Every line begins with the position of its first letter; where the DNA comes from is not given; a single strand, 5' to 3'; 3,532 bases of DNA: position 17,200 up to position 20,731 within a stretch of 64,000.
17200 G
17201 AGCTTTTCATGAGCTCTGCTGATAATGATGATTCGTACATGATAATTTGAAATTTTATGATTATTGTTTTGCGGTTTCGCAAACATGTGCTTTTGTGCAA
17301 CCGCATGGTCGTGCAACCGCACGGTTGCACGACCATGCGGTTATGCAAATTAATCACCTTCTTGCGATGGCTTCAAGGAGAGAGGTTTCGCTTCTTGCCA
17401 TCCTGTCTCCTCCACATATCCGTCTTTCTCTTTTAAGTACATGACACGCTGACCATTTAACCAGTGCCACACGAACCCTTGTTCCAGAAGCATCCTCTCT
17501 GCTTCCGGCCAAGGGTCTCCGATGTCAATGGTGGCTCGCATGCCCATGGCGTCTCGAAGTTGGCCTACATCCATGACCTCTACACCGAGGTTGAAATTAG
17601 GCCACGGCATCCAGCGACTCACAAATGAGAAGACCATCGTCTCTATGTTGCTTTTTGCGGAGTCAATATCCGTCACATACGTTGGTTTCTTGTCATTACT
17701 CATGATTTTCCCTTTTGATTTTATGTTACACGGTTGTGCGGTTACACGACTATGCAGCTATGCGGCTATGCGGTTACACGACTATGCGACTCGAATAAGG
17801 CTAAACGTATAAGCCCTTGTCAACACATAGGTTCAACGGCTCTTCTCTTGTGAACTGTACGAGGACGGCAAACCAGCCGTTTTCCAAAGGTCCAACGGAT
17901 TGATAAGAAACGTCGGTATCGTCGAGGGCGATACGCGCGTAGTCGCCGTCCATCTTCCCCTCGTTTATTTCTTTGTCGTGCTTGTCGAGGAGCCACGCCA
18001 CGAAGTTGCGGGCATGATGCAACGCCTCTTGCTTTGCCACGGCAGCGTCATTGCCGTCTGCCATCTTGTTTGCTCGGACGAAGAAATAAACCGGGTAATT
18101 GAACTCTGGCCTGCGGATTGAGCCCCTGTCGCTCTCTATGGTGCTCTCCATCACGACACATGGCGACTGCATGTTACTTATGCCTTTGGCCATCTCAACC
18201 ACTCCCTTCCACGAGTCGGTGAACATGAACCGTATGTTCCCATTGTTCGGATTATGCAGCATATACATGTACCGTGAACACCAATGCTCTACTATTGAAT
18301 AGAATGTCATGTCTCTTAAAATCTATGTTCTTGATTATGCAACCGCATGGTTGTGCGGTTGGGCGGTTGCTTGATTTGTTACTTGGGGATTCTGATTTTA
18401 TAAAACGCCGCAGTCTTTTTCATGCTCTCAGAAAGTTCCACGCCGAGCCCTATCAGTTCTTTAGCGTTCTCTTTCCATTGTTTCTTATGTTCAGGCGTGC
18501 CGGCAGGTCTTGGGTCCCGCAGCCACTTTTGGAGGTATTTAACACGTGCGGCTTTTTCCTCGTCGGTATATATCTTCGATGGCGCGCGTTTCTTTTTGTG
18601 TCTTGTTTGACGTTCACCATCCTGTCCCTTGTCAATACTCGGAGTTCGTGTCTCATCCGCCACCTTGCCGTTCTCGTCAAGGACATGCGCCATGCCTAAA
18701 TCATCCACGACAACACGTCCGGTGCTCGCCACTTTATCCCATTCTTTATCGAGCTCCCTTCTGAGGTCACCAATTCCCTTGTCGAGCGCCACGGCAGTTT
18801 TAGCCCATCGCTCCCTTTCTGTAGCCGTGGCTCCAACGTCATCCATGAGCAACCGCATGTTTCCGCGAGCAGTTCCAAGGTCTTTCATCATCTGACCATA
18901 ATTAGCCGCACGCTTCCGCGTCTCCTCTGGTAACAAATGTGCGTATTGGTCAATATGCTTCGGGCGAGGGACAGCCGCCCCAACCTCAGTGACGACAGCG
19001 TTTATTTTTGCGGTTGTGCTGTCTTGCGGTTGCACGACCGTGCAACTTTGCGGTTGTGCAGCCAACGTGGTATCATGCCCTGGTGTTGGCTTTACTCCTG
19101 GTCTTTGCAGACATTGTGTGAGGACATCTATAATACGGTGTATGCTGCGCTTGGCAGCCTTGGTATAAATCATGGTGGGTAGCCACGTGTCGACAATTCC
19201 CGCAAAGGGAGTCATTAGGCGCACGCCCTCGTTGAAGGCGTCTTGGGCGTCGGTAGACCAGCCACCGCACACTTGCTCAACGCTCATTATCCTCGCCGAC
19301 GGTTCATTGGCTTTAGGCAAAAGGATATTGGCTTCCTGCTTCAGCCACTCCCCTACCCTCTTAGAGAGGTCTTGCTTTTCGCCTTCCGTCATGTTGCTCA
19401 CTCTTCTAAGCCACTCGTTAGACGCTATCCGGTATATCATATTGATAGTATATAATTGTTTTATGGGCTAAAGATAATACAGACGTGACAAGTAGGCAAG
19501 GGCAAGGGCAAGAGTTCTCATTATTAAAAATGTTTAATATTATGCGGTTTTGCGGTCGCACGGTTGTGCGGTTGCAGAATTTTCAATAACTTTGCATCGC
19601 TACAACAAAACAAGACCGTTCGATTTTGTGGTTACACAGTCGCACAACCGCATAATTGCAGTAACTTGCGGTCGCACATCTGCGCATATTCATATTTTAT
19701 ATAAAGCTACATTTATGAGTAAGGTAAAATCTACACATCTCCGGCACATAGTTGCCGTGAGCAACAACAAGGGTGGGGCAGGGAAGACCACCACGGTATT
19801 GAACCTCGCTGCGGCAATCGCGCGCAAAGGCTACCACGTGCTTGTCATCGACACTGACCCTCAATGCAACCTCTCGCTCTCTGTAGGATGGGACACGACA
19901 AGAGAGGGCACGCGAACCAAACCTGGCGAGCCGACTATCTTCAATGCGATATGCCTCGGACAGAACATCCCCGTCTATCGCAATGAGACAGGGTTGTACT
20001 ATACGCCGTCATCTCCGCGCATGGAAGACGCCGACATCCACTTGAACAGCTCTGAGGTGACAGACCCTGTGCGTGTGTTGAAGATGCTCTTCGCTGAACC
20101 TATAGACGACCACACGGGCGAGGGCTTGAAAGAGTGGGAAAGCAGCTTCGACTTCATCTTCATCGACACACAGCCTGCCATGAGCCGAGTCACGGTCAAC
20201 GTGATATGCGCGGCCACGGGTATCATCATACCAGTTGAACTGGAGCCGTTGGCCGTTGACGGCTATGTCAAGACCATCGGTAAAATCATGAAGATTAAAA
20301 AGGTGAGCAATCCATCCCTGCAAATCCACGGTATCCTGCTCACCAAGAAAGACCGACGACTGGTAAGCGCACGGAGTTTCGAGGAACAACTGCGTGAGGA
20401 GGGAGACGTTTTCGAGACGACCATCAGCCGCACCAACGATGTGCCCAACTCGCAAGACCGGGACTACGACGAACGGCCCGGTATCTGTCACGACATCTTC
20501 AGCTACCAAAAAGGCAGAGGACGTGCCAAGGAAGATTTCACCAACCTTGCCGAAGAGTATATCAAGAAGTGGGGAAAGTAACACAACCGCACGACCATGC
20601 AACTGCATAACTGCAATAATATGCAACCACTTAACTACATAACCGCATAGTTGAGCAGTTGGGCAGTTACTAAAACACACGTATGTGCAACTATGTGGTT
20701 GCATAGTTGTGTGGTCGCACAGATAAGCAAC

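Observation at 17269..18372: Dispersed copies of the same 8-bp-register arrays between every gene of the terminase block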

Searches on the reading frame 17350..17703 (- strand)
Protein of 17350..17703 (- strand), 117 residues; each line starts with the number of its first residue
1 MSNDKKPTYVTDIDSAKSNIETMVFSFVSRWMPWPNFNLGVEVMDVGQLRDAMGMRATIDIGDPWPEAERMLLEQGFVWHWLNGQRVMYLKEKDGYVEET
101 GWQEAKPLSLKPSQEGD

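Call 11: search_protein_families(library=pfam, proteins=[window:17350-17703:-], max_evalue=0.01)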
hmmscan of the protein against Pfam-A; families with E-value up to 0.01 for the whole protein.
window:17350-17703:- (117 aa): 0 families

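Call 12: search_protein_families(library=phrogs, proteins=[window:17350-17703:-], max_evalue=0.01)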
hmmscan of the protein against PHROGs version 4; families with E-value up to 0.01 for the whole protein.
window:17350-17703:- (117 aa): 0 families

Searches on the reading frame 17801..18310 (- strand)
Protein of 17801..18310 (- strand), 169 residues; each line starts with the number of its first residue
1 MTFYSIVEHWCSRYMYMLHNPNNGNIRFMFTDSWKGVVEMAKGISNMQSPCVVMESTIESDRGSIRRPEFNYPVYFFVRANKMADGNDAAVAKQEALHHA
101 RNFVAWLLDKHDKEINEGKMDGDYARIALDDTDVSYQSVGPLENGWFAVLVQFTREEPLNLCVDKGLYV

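Call 11: search_protein_families(library=pfam, proteins=[window:17801-18310:-], max_evalue=0.01)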
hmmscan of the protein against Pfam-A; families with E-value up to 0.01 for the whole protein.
window:17801-18310:- (169 aa): 0 families

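Call 12: search_protein_families(library=phrogs, proteins=[window:17801-18310:-], max_evalue=0.01)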
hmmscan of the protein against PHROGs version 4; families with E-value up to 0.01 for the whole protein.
window:17801-18310:- (169 aa): 0 families

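Call 83: find_related_loci(query=window:17801-18307:-, collection=viral_contigs, flank=6000)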
Query window:17801-18307:- (168 aa) in viral_contigs; peptide patterns used: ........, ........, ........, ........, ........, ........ (x = any residue, [..] = any of these).
7 stretches matched a pattern; 1 encode a relative of the query (tblastn E <= 1e-3); 1 distinct loci.
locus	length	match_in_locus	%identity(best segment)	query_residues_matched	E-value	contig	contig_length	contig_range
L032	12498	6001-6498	78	1-167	3e-92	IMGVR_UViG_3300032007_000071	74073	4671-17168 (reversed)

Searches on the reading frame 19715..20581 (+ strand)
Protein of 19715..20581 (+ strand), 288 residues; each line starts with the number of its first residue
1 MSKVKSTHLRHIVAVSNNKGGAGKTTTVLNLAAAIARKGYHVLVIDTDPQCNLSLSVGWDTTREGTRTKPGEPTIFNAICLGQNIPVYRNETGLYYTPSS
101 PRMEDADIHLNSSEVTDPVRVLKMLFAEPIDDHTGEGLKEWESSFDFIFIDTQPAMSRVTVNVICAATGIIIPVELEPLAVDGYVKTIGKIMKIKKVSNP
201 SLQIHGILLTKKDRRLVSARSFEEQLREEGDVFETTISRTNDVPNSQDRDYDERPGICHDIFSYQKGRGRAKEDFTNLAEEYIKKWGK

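Call 11: search_protein_families(library=pfam, proteins=[window:19715-20581:+], max_evalue=0.01)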
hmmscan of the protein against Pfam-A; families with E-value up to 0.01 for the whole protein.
window:19715-20581:+ (288 aa): 14 families
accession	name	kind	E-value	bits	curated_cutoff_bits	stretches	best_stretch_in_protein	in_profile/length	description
PF13614.12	AAA_31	-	3.6e-34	118.7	27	1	11-204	2-177/177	AAA domain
PF01656.29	CbiA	-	1.9e-20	73.6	25.4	1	13-249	1-121/125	CobQ/CobB/MinD/ParA nucleotide binding domain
PF07015.17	VirC1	-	1.9e-11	44.2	24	2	143-239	82-178/231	VirC1 protein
PF09140.17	MipZ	-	2.2e-09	37.5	20.7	1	11-49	1-39/262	ATPase MipZ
PF10609.15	ParA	-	5.3e-08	33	27.1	1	9-48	2-41/246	NUBPL iron-transfer P-loop NTPase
PF02374.21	ArsA_ATPase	-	1.8e-07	31.1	24.3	1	18-69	8-59/305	Anion-transporting ATPase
PF00142.24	Fer4_NifH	-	1e-05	25.6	25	1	18-51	7-40/271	4Fe-4S iron sulfur cluster binding proteins, NifH/frxC family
PF06564.18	CBP_BcsQ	-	0.00023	21.2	21.3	1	12-62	3-53/234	Cellulose biosynthesis protein BcsQ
PF00448.28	SRP54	-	0.00075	19.6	22.7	0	21-48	11-38/196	SRP54-type protein, GTPase domain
PF24404.1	nSTAND_NTPase7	-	0.0018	17.7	27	1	18-50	19-51/399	Novel STAND NTPase 7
PF25199.1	nSTAND_NTPase5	-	0.0022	18.3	34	1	14-48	44-79/145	Novel STAND NTPase 5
PF13578.12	Methyltransf_24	-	0.0036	18.6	26.3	1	28-159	11-83/105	Methyltransferase domain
PF02606.20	LpxK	-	0.0049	16.5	27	1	12-45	37-71/328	Tetraacyldisaccharide-1-P 4'-kinase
PF13479.12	AAA_24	-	0.0083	16.4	27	0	19-170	10-90/195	AAA domain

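Call 12: search_protein_families(library=phrogs, proteins=[window:19715-20581:+], max_evalue=0.01)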
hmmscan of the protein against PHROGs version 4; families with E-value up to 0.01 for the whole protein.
window:19715-20581:+ (288 aa): 1 family
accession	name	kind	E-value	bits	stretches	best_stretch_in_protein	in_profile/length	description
phrog_164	-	DNA, RNA and nucleotide metabolism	5.2e-46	158.7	1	12-287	226-474/500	ParA-like partition protein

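Call 16: find_related_loci(query=window:19715-20581:+, collection=viral_contigs, flank=10000)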
Query window:19715-20581:+ (288 aa) in viral_contigs; peptide patterns used: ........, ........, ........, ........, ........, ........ (x = any residue, [..] = any of these).
40 stretches matched a pattern; 25 encode a relative of the query (tblastn E <= 1e-3); 23 distinct loci.
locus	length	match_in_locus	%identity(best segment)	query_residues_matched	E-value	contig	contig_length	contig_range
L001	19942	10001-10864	86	1-288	6e-173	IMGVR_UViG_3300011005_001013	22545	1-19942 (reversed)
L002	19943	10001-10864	86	1-288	6e-173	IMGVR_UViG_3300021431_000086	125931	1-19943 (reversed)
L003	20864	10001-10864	85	1-288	3e-171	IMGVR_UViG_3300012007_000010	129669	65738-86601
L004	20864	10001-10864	85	1-288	3e-171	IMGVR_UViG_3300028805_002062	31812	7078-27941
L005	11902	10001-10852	85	5-288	1e-159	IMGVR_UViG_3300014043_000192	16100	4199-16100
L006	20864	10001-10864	73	1-288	2e-140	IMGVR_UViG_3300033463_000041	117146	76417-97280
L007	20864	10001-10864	73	1-288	2e-140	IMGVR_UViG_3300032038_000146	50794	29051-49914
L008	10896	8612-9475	73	1-288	1e-139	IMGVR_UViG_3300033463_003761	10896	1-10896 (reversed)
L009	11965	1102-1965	84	1-288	8e-170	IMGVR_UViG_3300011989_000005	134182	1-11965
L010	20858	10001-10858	82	3-288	2e-166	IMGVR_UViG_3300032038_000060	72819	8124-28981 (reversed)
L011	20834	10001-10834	48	1-287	6e-72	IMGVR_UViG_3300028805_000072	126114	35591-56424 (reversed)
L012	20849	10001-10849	47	1-287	1e-70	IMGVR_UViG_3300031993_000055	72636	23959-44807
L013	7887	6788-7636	47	1-287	1e-70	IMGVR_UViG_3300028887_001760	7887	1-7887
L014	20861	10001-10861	45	1-287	3e-70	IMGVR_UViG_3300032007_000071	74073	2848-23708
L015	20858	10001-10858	47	2-288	4e-69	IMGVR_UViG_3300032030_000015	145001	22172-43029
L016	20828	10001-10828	46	3-288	2e-68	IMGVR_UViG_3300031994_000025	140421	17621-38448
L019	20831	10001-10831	47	1-287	2e-71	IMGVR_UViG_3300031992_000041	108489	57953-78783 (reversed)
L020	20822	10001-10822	49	3-287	1e-73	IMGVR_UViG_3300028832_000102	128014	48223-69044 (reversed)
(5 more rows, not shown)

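Call 65: search_protein_families(library=pfam, proteins=[L012:11002-11400:+, L014:11134-11574:+, L016:11021-11494:+, L019:10996-11418:+, L020:11103-11531:+, L011:11222-11740:+, L015:11164-11610:+, L016:11526-11861:+, L014:11801-12247:+], max_evalue=10)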
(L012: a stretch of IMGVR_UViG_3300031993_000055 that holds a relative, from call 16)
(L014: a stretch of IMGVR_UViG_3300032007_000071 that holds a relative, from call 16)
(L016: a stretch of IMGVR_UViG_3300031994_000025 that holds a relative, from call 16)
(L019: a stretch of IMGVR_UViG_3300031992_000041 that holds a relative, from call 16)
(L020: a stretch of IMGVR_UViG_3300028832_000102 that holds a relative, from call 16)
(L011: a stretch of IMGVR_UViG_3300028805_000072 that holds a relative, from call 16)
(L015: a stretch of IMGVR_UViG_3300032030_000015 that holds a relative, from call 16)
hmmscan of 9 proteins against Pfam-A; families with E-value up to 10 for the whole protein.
L012:11002-11400:+ (133 aa): 1 family
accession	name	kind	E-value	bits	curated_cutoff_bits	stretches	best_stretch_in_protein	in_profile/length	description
PF11615.13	Caf4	-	0.06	13.9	21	1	8-51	4-41/60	CCR4-associated factor 4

L014:11134-11574:+ (147 aa): 1 family
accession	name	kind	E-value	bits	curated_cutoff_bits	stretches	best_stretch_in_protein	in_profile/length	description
PF11711.13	Tim54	-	0.02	14.1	34.7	1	16-96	188-272/376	Inner membrane protein import complex subunit Tim54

L016:11021-11494:+ (158 aa): 2 families
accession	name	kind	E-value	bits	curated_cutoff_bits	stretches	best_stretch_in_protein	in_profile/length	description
PF09851.14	SHOCT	-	0.036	14.2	27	1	115-140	2-27/28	Short C-terminal domain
PF10152.14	CCDC53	-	0.049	14.5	24.6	1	38-129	61-143/147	Subunit CCDC53 of WASH complex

L019:10996-11418:+ (141 aa): 0 families

L020:11103-11531:+ (143 aa): 2 families
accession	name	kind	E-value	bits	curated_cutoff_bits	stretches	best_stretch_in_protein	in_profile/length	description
PF03007.21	WS_DGAT_cat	-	0.017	15.4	23.6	1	8-87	176-252/263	Wax ester synthase/diacylglycerol acyltransferase catalytic domain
PF07305.17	DUF1454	-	0.079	12.9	25.6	1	26-116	7-91/189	Protein of unknown function (DUF1454)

L011:11222-11740:+ (173 aa): 1 family
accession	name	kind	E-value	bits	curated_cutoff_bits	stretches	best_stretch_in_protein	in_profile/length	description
PF05120.17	GvpG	-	0.76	10.4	30.6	1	131-157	36-62/67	Gas vesicle protein G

L015:11164-11610:+ (149 aa): 2 families
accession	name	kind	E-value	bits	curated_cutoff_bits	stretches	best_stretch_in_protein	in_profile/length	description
PF09851.14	SHOCT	-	0.08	13.2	27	1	107-132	2-27/28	Short C-terminal domain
PF06574.18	FAD_syn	-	0.2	11.9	27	1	87-118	79-110/158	FAD synthetase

L016:11526-11861:+ (112 aa): 1 family
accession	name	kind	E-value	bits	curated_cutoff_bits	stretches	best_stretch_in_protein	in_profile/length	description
PF24548.1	EF_EFCAB10_C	-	0.081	13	32.5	1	80-95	12-27/60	EFCAB10, C-terminal EF-hand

L014:11801-12247:+ (149 aa): 3 families
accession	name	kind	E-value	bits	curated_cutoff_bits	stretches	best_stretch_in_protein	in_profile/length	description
PF24601.1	TPR_DOP1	-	0.039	13.6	26.6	1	24-133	201-302/375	DOP1 TPR domain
PF11290.13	DUF3090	-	0.046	14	27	1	27-69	25-67/170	Protein of unknown function (DUF3090)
PF00171.27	Aldedh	-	0.2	10.6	23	1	10-99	23-112/461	Aldehyde dehydrogenase family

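Call 75: search_solved_structures(query=window:19715-20578:+, max_evalue=0.00001)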
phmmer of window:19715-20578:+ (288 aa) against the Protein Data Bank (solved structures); distinct sequences matched with E-value up to 0.00001: 22.
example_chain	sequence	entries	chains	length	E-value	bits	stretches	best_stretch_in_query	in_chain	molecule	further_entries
1wcv_1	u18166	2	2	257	1.2e-25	93.7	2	142-239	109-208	SEGREGATION PROTEIN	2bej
2bek_A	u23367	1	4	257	1.6e-24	90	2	142-239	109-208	SEGREGATION PROTEIN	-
8ray_B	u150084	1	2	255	1.9e-21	79.9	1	11-240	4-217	ParA family protein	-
6iub_A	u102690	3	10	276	2e-21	79.9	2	9-59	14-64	SpoOJ regulator (Soj)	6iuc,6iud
4pfs_A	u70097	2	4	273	9.6e-21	77.6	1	7-222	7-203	Cobyrinic Acid a,c-diamide synthase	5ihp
5if9_A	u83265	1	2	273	1.3e-20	77.2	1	7-222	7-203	Cobyrinic Acid a,c-diamide synthase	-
8jmj_A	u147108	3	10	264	3.8e-20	75.7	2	143-212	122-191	SpoOJ regulator (Soj)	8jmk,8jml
4dzz_A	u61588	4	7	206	3.4e-13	52.9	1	12-54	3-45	Plasmid partitioning protein ParF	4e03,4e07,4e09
5u1g_D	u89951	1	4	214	3.9e-13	52.7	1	12-54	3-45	ParA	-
6non_A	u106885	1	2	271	1.1e-10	44.7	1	6-207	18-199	Cobyrinic acid ac-diamide synthase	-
6noo_A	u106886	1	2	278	1.2e-10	44.5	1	6-207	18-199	Maintenance of carboxysome positioning A protein, MCDA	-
7dut_A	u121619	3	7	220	2.4e-10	43.5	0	129-192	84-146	SOJ protein (Soj)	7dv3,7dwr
6nop_B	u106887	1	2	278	1.5e-09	40.9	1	6-207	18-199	Cobyrinic acid ac-diamide synthase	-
2oze_A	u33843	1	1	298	3.5e-08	36.4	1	141-264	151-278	Orf delta'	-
5zme_A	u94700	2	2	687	9.6e-08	35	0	13-62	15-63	ATPase ARSA1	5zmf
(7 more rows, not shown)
